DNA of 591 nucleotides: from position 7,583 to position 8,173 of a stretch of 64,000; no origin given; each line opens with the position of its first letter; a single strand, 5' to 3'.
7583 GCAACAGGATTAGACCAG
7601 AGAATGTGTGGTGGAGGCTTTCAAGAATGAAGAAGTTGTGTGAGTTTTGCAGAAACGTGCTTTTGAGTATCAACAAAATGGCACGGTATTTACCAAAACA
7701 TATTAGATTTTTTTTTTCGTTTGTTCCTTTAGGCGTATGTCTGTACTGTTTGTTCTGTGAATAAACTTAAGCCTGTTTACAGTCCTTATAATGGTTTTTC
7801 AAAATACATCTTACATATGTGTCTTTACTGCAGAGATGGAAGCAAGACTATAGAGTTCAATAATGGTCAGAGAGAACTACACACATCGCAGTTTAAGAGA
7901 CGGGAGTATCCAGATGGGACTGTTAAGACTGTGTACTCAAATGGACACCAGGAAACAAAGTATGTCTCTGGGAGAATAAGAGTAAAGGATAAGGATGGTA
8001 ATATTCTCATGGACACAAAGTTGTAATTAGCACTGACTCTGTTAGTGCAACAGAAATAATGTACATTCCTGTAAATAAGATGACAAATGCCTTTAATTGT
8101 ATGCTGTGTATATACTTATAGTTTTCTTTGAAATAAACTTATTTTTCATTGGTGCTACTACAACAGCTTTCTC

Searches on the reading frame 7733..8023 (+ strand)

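Call 33: search_protein_families(library=pfam, proteins=[window:7733-8023:+], max_evalue=0.01)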
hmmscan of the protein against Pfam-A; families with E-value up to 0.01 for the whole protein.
window:7733-8023:+ (97 aa): 1 family
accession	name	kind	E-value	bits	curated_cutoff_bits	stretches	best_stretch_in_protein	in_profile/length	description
PF07202.18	Tcp10_C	-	3e-16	59.2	36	2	54-84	4-34/35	T-complex protein 10 C-terminus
